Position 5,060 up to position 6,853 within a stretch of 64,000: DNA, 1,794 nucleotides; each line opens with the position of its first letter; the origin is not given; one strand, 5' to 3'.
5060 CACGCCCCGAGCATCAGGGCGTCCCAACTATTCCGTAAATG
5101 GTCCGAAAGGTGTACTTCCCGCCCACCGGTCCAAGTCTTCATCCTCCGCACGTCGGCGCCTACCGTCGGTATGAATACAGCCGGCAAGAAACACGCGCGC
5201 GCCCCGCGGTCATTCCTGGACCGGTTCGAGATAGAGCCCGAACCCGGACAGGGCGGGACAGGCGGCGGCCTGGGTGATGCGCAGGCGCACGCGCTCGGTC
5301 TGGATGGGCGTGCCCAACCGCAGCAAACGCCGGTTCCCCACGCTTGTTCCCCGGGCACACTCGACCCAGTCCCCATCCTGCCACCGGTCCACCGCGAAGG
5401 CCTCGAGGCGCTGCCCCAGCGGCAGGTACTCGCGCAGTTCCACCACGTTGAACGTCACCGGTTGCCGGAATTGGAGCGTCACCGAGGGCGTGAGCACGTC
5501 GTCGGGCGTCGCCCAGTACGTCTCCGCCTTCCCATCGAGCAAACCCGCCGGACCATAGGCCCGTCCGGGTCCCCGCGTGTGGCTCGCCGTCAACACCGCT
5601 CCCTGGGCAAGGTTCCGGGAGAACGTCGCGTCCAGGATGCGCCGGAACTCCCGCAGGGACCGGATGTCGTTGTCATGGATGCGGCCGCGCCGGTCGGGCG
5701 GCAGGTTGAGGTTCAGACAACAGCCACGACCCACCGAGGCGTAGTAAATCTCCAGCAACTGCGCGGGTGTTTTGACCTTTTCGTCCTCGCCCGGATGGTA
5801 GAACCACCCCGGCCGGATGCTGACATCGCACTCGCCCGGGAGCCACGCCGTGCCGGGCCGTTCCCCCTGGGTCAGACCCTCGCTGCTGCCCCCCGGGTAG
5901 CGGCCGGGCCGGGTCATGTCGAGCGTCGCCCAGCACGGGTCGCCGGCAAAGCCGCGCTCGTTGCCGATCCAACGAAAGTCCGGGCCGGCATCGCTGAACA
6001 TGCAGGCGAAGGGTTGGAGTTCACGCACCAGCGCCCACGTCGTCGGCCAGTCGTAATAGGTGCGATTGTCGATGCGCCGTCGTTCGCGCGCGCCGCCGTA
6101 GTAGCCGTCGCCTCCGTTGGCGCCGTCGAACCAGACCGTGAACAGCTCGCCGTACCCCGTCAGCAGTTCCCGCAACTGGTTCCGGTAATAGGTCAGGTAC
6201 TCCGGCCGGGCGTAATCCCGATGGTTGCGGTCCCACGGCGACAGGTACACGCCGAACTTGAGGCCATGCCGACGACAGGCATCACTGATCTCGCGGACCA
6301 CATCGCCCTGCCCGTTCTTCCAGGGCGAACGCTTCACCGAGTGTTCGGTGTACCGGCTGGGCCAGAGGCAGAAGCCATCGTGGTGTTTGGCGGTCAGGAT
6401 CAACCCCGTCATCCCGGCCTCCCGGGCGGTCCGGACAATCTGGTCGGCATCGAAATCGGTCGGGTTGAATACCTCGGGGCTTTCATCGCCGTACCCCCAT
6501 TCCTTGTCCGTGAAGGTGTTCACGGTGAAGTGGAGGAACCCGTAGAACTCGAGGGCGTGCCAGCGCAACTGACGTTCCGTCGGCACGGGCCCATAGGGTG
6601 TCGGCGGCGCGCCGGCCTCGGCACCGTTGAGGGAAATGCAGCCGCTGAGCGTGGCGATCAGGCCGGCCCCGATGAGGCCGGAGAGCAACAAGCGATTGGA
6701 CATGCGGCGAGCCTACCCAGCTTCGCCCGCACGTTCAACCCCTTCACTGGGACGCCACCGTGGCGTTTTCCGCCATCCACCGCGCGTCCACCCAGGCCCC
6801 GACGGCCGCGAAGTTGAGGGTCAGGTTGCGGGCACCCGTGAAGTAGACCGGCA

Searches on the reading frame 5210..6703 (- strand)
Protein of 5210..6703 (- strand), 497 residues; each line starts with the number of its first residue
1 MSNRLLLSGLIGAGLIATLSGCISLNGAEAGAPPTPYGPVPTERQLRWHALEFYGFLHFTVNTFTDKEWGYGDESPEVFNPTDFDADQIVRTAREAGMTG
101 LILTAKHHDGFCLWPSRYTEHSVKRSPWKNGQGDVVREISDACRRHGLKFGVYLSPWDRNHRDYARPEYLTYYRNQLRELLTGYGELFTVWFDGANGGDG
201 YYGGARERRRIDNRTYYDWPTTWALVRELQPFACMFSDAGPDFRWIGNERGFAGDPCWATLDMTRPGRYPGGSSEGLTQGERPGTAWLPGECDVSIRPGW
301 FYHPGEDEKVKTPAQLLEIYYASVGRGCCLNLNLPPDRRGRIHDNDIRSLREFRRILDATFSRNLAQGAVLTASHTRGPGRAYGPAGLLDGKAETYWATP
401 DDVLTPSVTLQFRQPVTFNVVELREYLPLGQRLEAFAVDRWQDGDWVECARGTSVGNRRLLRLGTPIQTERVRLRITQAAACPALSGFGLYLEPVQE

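Call 68: search_protein_families(library=pfam, proteins=[window:5210-6703:-], max_evalue=0.001)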
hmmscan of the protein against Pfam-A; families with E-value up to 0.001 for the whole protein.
window:5210-6703:- (497 aa): 3 families
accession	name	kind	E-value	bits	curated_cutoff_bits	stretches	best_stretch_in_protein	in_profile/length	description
PF01120.23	Alpha_L_fucos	-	2.9e-36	126.1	25.2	1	57-355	69-338/345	Alpha-L-fucosidase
PF00754.31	F5_F8_type_C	-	1.4e-07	32.1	28.2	1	372-478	3-114/127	F5/8 type C domain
PF14871.12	GHL6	-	6.3e-06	26.9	35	1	85-171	1-81/132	Hypothetical glycosyl hydrolase 6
